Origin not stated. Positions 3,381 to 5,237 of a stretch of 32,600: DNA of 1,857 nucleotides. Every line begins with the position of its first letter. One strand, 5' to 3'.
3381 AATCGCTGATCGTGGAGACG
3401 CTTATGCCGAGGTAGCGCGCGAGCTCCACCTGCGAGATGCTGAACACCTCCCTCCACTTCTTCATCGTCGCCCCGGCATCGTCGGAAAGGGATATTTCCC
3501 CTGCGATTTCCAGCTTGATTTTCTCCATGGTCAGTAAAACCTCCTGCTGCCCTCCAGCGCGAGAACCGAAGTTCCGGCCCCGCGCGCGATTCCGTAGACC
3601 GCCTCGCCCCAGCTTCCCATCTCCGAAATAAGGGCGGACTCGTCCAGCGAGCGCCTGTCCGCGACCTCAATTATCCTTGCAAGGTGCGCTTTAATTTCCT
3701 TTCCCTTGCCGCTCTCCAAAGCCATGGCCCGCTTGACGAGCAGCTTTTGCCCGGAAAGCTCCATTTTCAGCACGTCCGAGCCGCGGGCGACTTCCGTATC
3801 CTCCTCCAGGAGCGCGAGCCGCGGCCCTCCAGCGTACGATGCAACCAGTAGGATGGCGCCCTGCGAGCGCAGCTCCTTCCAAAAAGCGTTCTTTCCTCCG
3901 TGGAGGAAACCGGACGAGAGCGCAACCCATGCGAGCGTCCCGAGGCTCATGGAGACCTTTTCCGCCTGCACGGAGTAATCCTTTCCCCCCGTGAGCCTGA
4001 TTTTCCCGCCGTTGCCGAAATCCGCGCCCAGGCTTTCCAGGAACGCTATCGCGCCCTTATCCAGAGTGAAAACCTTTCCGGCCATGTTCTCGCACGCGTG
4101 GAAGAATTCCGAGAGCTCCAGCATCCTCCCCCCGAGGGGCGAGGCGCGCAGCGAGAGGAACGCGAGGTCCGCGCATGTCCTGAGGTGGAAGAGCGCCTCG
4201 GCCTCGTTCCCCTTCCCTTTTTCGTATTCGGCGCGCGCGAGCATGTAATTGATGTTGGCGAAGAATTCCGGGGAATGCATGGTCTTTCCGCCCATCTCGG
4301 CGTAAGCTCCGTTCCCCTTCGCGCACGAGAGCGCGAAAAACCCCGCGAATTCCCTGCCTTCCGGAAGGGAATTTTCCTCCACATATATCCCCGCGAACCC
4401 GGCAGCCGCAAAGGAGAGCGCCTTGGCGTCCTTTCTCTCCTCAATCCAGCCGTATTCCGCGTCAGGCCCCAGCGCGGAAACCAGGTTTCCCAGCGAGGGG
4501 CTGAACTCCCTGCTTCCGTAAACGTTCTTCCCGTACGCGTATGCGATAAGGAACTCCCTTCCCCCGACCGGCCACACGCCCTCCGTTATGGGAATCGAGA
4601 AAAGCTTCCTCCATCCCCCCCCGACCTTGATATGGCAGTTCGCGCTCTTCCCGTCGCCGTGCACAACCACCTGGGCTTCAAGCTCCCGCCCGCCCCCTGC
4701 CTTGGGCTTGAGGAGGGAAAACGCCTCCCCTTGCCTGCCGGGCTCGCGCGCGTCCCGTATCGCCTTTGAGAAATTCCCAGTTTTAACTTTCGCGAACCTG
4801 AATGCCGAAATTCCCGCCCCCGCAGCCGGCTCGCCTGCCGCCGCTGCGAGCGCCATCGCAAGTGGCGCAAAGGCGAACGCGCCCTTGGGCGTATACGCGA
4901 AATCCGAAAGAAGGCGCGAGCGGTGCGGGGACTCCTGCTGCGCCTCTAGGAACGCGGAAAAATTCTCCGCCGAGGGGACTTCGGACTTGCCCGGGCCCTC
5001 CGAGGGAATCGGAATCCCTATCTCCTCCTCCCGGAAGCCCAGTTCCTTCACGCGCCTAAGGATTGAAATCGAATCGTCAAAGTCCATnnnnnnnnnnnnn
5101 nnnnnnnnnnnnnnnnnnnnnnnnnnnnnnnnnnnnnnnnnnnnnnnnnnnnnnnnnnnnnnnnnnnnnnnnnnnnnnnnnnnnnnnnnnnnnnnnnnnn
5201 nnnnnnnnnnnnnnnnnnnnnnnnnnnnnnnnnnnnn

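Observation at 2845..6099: Tightly coupled three-gene operon of two unassignable proteins (335 aa, 518 aa) plus an HTH regulator, beside an R-M cassette: a candidate uncharacterised system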

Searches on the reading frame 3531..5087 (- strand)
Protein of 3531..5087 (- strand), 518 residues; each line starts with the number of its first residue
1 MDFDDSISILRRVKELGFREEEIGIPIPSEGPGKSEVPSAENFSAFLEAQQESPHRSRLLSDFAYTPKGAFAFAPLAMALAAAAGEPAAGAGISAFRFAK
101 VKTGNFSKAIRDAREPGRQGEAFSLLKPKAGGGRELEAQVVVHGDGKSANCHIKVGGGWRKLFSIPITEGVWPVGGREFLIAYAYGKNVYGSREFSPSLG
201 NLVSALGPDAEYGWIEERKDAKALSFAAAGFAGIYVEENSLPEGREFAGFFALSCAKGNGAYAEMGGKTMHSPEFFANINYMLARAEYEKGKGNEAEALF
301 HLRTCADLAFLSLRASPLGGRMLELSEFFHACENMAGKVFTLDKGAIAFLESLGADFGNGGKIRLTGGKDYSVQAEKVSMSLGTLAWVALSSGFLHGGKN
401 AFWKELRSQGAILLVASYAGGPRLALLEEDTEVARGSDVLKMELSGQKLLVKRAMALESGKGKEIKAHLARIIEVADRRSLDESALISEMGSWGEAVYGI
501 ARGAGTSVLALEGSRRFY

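Call 3: search_protein_families(library=pfam, proteins=[window:3531-5087:-], max_evalue=0.1)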
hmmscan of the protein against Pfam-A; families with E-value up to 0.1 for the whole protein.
window:3531-5087:- (518 aa): 0 families

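Call 4: search_protein_families(library=ncbifam, proteins=[window:3531-5087:-], max_evalue=0.1)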
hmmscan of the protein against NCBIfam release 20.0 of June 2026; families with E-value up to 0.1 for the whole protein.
window:3531-5087:- (518 aa): 0 families

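Call 6: find_homologous_proteins(query=window:3531-5087:-)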
Query window:3531-5087:- (518 aa): 5 proteins with E <= 0.001 among 8000 candidates.
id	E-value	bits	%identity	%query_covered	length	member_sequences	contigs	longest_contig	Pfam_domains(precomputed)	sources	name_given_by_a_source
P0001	0.0e+0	1136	100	100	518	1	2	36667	-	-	-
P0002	1.2e-148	514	51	100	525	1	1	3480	-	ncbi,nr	ncbi:Uncharacterised protein [uncultured archaeon]|nr:Uncharacterised protein [uncultured archaeon]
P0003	5.8e-122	426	46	99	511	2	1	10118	-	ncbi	-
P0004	1.1e-113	399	44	100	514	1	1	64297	-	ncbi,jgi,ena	ncbi:MAG: hypothetical protein WC488_02265 [Candidatus Micrarchaeia archaeon]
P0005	1.2e-64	237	49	56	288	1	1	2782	-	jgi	jgi:hypothetical protein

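Call 8: find_encoding_contigs(protein=P0004, flank=10000, max_places=4)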
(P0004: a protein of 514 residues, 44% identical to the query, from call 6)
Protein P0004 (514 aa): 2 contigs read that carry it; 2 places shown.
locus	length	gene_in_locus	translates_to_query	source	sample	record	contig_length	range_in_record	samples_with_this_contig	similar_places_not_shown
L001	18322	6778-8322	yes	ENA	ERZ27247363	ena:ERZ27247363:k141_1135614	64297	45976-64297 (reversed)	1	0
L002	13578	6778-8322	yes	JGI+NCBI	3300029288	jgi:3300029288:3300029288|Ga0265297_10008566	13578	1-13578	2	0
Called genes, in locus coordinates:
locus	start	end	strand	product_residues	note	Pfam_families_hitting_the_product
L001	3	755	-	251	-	?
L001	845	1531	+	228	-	PF00535:Glycos_transf_2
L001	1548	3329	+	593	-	-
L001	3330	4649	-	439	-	PF01523:PmbA_TldD_1st, PF19290:PmbA_TldD_2nd, PF19289:PmbA_TldD_3rd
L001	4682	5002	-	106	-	-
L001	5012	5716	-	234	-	PF05625:PAXNEB (faint), PF06745:ATPase, PF24336:DUF7504, PF23365:DUF7090 (faint)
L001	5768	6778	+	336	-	-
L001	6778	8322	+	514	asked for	-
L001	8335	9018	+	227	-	PF01381:HTH_3 (weak), PF12844:HTH_19 (faint)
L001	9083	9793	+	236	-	-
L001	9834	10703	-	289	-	PF02775:TPP_enzyme_C, PF12367:PFO_beta_C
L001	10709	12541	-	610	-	PF01558:POR, PF17147:PFOR_II (faint), PF01855:POR_N, PF02780:Transketolase_C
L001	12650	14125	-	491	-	-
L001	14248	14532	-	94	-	-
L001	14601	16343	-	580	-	PF00009:GTP_EFTU, PF01926:MMR_HSR1, PF03144:GTP_EFTU_D2 (faint), PF11987:IF-2, PF14578:GTP_EFTU_D4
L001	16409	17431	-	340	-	PF13528:Glyco_trans_1_3, PF04101:Glyco_tran_28_C, PF06722:EryCIII-like_C (weak)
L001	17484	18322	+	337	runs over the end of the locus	PF04055:Radical_SAM, PF08608:Wyosine_form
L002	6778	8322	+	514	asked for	-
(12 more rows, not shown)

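Call 9: find_encoding_contigs(protein=P0003, flank=10000, max_places=4)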
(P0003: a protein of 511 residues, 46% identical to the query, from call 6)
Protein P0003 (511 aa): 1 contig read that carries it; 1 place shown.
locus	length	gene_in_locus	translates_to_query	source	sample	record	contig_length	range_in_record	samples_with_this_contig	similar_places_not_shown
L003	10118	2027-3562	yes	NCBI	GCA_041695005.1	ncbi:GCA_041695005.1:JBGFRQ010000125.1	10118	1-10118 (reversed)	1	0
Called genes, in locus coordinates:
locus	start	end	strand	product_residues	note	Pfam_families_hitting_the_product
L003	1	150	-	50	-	?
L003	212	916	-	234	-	PF05625:PAXNEB (faint), PF06745:ATPase, PF24336:DUF7504, PF23365:DUF7090 (weak)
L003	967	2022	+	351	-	-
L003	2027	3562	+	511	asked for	-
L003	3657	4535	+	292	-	-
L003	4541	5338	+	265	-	-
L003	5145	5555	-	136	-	-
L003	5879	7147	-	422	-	PF13173:AAA_14, PF13635:DUF4143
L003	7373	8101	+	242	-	PF01381:HTH_3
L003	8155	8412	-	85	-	-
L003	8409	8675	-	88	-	-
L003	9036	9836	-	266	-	PF08843:AbiEii (weak)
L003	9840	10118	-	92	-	?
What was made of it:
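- In L003 a 3.8-kb insertion separates the HTH gene from g518 and both remain intact, so coupling is not obligatory (call 9).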

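Call 17: search_solved_structures(query=A1, max_evalue=10)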
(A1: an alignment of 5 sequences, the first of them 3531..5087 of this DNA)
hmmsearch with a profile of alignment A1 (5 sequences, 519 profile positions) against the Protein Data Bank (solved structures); distinct sequences matched with E-value up to 10: 1.
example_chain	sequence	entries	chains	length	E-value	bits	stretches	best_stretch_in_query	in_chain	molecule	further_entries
5jd9_A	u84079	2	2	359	0.53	12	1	200-273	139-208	Spore coat protein H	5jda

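Call 20: find_related_loci(query=A1, collection=genome_contigs, flank=10000)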
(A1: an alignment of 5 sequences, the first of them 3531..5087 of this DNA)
Query A1 (518 aa) in genome_contigs; peptide patterns used: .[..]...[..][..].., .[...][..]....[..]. (x = any residue, [..] = any of these).
40 stretches matched a pattern; 1 encode a relative of the query (tblastn E <= 1e-3); 1 distinct loci.
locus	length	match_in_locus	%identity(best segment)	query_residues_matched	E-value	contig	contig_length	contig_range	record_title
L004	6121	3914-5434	46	5-518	5e-136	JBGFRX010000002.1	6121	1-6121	MAG: Candidatus Micrarchaeota archaeon isolate BA1A30.2019.Bin.10 NODE_9923_length_6121_cov_15.194333, whole genome shot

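Call 25: predict_structure(alignment_id=A1)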
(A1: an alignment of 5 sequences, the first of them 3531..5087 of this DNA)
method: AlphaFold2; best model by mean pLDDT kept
length: 518 residues; sequences in the alignment: 5
mean_pLDDT: 45.8   pTM: 0.35
mean pLDDT of the five models: 45.8, 43.3, 38.0, 36.6, 34.5
residues with pLDDT >= 90: 2; 70-90: 94; 50-70: 83; < 50: 339
segments of 3 or more residues with pLDDT < 50: 1-5, 19-280, 310-334, 396-399, 479-518
pLDDT, mean of each block of 10 residues (from residue 1): 48 56 39 30 28 27 26 30 32 27 36 38 35 31 38 37 34 29 25 25 26 25 34 40 37 32 30 38 56 56 52 36 29 56 85 71 74 83 78 58 69 80 85 78 68 69 79 59 34 31 33 27
secondary structure, 60 per line:
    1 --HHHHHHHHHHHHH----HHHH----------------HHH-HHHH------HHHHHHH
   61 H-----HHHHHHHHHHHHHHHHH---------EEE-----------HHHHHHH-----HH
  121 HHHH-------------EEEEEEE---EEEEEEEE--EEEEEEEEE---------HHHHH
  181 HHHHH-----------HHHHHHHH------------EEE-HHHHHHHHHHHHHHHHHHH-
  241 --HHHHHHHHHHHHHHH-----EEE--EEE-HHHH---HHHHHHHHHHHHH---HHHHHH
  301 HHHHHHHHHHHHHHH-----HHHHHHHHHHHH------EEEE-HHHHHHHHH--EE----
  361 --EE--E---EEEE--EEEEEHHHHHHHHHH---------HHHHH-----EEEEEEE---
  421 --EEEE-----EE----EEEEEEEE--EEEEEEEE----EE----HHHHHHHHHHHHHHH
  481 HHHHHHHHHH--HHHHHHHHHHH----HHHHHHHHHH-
elements in order: H3-15 H20-23 H44-47 H54-61 H67-83 E93-95 H107-113 H119-124 E138-144 E148-155 E158-166 H176-185 H197-204 E217-219 H221-239 H243-257 E263-265 E268-270 H272-275 H279-291 H295-315 H321-332 E339-342 H344-352 E371-374 E377-381 H382-391 H401-405 E411-417 E423-426 E438-445 E448-455 H466-490 H493-503 H508-517
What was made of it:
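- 3531..5087 (-): g518: a 518-aa orphan alpha/beta protein, A/G-rich. Its C-terminal ~90 aa are strongly conserved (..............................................-COOH). The AF2 model is poor (pLDDT 45.8; only residues ~335-478 reach about 70 or more) (call 25).
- The g518 structure model is too poor to test anything (call 25).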

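Call 26: search_protein_representatives(alignment_id=A1)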
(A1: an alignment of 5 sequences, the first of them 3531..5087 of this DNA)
Query: 5 sequences, 519 profile positions. Proteins with E-value up to 0.001 (for the whole library): 17; up to 1e-10: 16; up to 1e-30: 16. The best 17 are listed.
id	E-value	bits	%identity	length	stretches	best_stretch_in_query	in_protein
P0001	2.8e-262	887.4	-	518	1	1-519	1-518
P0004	3.7e-251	850.7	-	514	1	1-519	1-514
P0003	1.5e-242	822.3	-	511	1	1-519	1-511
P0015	1.4e-198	677.2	-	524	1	1-519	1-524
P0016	3.4e-184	629.7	-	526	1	1-519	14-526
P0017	3.0e-176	603.5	-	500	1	1-519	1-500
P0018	2.3e-143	495.0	-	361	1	148-519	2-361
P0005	7.7e-133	460.3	-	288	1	221-519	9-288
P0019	3.1e-129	448.4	-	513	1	1-519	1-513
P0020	3.5e-126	438.3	-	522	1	4-519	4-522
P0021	1.5e-94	334.0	-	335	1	3-273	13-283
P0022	1.7e-74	267.8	-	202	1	322-519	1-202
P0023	1.7e-62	228.2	-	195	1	1-192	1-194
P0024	2.1e-49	185.0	-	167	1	1-166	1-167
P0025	2.1e-48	181.7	-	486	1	6-518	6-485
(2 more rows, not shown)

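Call 32: fold_search(model_id=the predicted structure, library=pdb)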
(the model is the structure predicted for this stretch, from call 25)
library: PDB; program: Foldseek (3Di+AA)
matches with E <= 10: 376; with E <= 0.001: 0
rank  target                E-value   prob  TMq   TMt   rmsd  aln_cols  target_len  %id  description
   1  6rd4_7                2.5e-01  0.10  0.07  0.16  20.4       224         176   10  CryoEM structure of Polytomella F-ATP synthase, Full dimer, composite map (released 2019-07-03)
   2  9j9h_R                7.3e-01  0.06  0.09  0.15  23.2       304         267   12  High-resolution cryo-EM structure of the Plasmodium falciparum 80S ribosome bound to RACK1 and E-tRNA (released 2025-06-04)
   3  8ip8_bl               1.0e+00  0.05  0.06  0.08  26.6       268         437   10  Wheat 80S ribosome stalled on AUG-Stop boron dependently (released 2024-02-21)
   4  4ani_C                1.0e+00  0.02  0.08  0.08  23.7       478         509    8  Structural basis for the intermolecular communication between DnaK and GrpE in the DnaK chaperone system from Geobacil (released 2012-05-23)
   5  9fmv_A                1.2e+00  0.04  0.08  0.05  29.1       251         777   10  Cryo-EM structure of the c-di-GMP-free synthase:pEtN transferase complex (BcsA-Bct-G3) from the E. coli cellulose secr (released 2024-10-16)
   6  9qdo_A                1.7e+00  0.12  0.09  0.29  13.1       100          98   18  Crystal structure of the aromatic oligoamide foldamer binder Nanofitin C10 fused to a coiled-coil domain (released 2026-03-18)
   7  4ce4_T                1.7e+00  0.11  0.06  0.20  10.9        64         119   12  39S large subunit of the porcine mitochondrial ribosome (released 2013-12-18)
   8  7qca_LD0              1.7e+00  0.07  0.10  0.16  27.4       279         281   11  Spraguea lophii ribosome (released 2022-11-30)
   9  7oxx_B                1.8e+00  0.14  0.06  0.18  14.1        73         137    7  CrabP2 mutant R30AK31A (released 2022-07-13)
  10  5zwn_c                1.8e+00  0.08  0.07  0.26  14.1        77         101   10  Cryo-EM structure of the yeast pre-B complex at an average resolution of 3.3 angstrom (Part II: U1 snRNP region) (released 2018-08-29)
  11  6zme_CH               1.8e+00  0.04  0.06  0.07  25.8       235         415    9  SARS-CoV-2 Nsp1 bound to the human CCDC124-80S-eERF1 ribosome complex (released 2020-08-12)
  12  9n81_c                1.8e+00  0.03  0.07  0.13  17.7       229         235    8  A gap-filling complex with Pol mu engaged in the NHEJ Pathway (released 2025-04-23)
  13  4lkt_B                1.9e+00  0.18  0.06  0.20  12.5        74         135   12  Crystal Structure of Human Epidermal Fatty Acid Binding Protein (FABP5) in Complex with Linoleic Acid (released 2014-03-26)
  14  6xa1_j                1.9e+00  0.15  0.07  0.09  18.6       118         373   12  Structure of a drug-like compound stalled human translation termination complex (released 2020-10-07)
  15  3jct_D                1.9e+00  0.08  0.11  0.18  26.2       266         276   14  Cryo-em structure of eukaryotic pre-60S ribosomal subunits (released 2016-06-01)
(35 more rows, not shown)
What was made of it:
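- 3531..5087 (-): Foldseek finds nothing (call 32).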

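Call 34: search_protein_families(library=padloc, proteins=[window:3531-5087:-], max_evalue=0.1)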
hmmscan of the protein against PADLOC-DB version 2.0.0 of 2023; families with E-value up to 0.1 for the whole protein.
window:3531-5087:- (518 aa): 0 families

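Call 35: search_protein_families(library=phrogs, proteins=[window:3531-5087:-], max_evalue=0.1)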
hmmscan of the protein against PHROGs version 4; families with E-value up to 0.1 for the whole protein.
window:3531-5087:- (518 aa): 0 families

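Call 37: search_protein_families(library=pfam, alignment_id=A4, max_evalue=1)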
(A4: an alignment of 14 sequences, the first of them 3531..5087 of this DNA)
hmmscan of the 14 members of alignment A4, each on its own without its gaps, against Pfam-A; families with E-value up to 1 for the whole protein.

A. member 1, window:3531-5087:- (518 aa): 0 families

B. families by the number of members that match (of 14 scanned): 8 families
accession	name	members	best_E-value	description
PF17468.7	GP52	1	0.0063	Phage gene product 52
PF25058.1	ARM_TT21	1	0.0088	Tetratricopeptide repeat protein 21 ARM repeat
PF04695.18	Pex14_N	1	0.079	Pex14 N-terminal domain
PF11508.13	DUF3218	1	0.09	Protein of unknown function (DUF3218)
PF14603.12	hSH3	1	0.1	Helically-extended SH3 domain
PF22552.1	TY-Chap3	1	0.14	T3SS (YopN, CesT) and YbjN peptide-binding chaperone 3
PF07719.23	TPR_2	1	0.33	Tetratricopeptide repeat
PF16235.10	DUF4894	1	0.52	Domain of unknown function (DUF4894)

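Call 47: find_related_loci(query=A1, collection=metagenome_contigs, flank=8000)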
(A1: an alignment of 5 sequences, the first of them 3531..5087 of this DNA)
Query A1 (518 aa) in metagenome_contigs; peptide patterns used: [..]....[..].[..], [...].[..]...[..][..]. (x = any residue, [..] = any of these).
576 stretches matched a pattern; 1 encode a relative of the query (tblastn E <= 1e-3); 1 distinct loci.
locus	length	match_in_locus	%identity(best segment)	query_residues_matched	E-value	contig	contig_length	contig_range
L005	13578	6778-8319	44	1-518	8e-123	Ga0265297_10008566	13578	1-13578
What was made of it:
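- Tried and rejected: Genome_contigs and metagenome_contigs scans each returned one locus (calls 20, 47).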

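Call 69: search_protein_families(library=pfam, proteins=[L003:3657-4535:+, L003:4541-5338:+, L003:5145-5555:-, L003:5879-7147:-, L001:9083-9793:+, L003:8155-8412:-, L003:8409-8675:-, L003:9036-9836:-], max_evalue=0.01)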
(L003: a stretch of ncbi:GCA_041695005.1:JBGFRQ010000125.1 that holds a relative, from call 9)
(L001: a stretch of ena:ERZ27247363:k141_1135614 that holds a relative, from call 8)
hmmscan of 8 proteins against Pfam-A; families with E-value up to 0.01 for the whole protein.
L003:3657-4535:+ (292 aa): 0 families

L003:4541-5338:+ (265 aa): 0 families

L003:5145-5555:- (136 aa): 0 families

L003:5879-7147:- (422 aa): 3 families
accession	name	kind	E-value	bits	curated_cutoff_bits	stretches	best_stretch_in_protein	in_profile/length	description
PF13173.12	AAA_14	-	1.8e-37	128.7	27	1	33-168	2-129/129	AAA domain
PF13635.12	DUF4143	-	1.5e-23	83.7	28.1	1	225-373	2-160/160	Domain of unknown function (DUF4143)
PF13401.12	AAA_22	-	0.0023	18.7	27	0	32-137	4-123/130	AAA domain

L001:9083-9793:+ (236 aa): 3 families
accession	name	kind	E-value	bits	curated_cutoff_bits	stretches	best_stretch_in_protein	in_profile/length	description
PF13649.12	Methyltransf_25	-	0.00016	22.8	27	1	98-184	1-97/97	Methyltransferase domain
PF13489.12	Methyltransf_23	-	0.00029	21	27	1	85-169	13-95/164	Methyltransferase domain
PF08241.18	Methyltransf_11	-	0.00041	21.4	21.2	1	99-187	1-94/95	Methyltransferase domain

L003:8155-8412:- (85 aa): 2 families
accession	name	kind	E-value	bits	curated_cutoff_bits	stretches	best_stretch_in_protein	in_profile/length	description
PF05973.20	Gp49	-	0.0004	20.8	23.9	1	15-84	3-80/90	Phage derived protein Gp49-like (DUF891)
PF09907.15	HigB_toxin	-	0.0078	16.9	27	0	63-80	56-73/74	HigB_toxin, RelE-like toxic component of a toxin-antitoxin system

L003:8409-8675:- (88 aa): 0 families

L003:9036-9836:- (266 aa): 1 family
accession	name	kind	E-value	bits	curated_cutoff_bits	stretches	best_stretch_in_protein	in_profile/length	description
PF08843.17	AbiEii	-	1.7e-05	25.3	22.5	1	19-214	6-192/238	Nucleotidyl transferase AbiEii toxin, Type IV TA system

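Call 70: search_protein_families(library=padloc, proteins=[L003:3657-4535:+, L003:4541-5338:+, L003:5145-5555:-, L003:5879-7147:-, L001:9083-9793:+, L003:8155-8412:-, L003:8409-8675:-, L003:9036-9836:-], max_evalue=0.001)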
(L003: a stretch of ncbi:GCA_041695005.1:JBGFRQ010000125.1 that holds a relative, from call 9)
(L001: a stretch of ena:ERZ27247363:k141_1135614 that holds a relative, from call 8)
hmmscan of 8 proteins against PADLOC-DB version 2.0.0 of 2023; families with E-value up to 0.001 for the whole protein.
L003:3657-4535:+ (292 aa): 0 families

L003:4541-5338:+ (265 aa): 0 families

L003:5145-5555:- (136 aa): 0 families

L003:5879-7147:- (422 aa): 8 families
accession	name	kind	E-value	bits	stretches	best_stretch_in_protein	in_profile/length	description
PDLC04787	PDC-S01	-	5e-118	392.5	1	31-421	25-408/412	-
PDLC04789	PDC-S01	-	1.1e-47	160.9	1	31-393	15-358/375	-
PDLC04790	PDC-S01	-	1.1e-31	108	1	32-394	26-389/422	-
PDLC04791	PDC-S01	-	2.4e-25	87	1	32-400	18-376/395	-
PDLC04786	PDC-S01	-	1.2e-21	75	1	33-417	20-428/439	-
PDLC04792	PDC-S01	-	5.7e-13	46.2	1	31-417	17-429/452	-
PDLC04788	PDC-S01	-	9.9e-13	45.8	1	36-370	22-380/448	-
PDLC04140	mad8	-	3.6e-05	21.4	1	32-218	26-115/314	mads_8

L001:9083-9793:+ (236 aa): 0 families

L003:8155-8412:- (85 aa): 0 families

L003:8409-8675:- (88 aa): 0 families

L003:9036-9836:- (266 aa): 1 family
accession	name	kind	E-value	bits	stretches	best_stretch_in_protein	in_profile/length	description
PDLC02304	AbiEii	-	2.2e-06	25.8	1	18-231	33-232/260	AbiEii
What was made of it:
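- In L003 it carries a PDC-S01-type ATPase, a Gp49/HigB-like gene and AbiEii (calls 69, 70).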

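Call 72: search_solved_structures(query=A4, max_evalue=10)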
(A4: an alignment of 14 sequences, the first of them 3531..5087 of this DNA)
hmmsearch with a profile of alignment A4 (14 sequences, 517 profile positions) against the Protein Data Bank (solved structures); distinct sequences matched with E-value up to 10: 0.
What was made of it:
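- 3531..5087 (-): No family or PDB hit (calls 3, 4, 17, 37, 72).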

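Call 75: search_dna_similar(query=window:3531-5087:-, collection=plasmids, mode=protein, max_evalue=0.01, max_rows=5)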
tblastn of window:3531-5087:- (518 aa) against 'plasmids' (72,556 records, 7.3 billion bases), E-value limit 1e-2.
No match.

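Call 91: find_encoding_contigs(protein=P0025, flank=8000, max_places=3)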
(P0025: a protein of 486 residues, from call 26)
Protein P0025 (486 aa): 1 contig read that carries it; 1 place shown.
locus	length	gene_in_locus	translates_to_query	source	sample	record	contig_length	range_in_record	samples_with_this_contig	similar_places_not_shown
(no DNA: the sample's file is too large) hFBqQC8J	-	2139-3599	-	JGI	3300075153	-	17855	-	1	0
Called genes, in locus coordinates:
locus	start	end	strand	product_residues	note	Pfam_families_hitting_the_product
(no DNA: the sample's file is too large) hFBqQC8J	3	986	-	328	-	?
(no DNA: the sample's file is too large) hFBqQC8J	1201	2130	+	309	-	-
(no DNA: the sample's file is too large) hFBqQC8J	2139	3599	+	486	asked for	-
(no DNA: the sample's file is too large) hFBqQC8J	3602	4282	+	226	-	PF01381:HTH_3, PF12844:HTH_19 (weak), PF13560:HTH_31 (weak)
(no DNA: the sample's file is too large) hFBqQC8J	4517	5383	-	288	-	PF02775:TPP_enzyme_C, PF12367:PFO_beta_C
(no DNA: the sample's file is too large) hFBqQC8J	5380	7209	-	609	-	PF01558:POR, PF01855:POR_N, PF02780:Transketolase_C, PF17147:PFOR_II (weak)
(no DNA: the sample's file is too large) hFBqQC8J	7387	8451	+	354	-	PF13424:TPR_12 (faint), PF13414:TPR_11, PF13371:TPR_9 (weak), PF00515:TPR_1, PF07719:TPR_2, PF13181:TPR_8 (weak), PF13414:TPR_11 (weak), PF13432:TPR_16, +4 more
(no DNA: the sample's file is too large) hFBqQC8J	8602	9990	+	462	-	PF13424:TPR_12 (weak), PF13432:TPR_16 (weak), PF00515:TPR_1 (weak), PF07719:TPR_2 (weak), PF13424:TPR_12, PF13414:TPR_11, PF13432:TPR_16 (weak), PF14559:TPR_19, +10 more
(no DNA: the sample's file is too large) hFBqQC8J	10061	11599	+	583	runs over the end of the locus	PF00009:GTP_EFTU, PF01926:MMR_HSR1 (weak), PF03144:GTP_EFTU_D2 (faint), PF11987:IF-2, PF14578:GTP_EFTU_D4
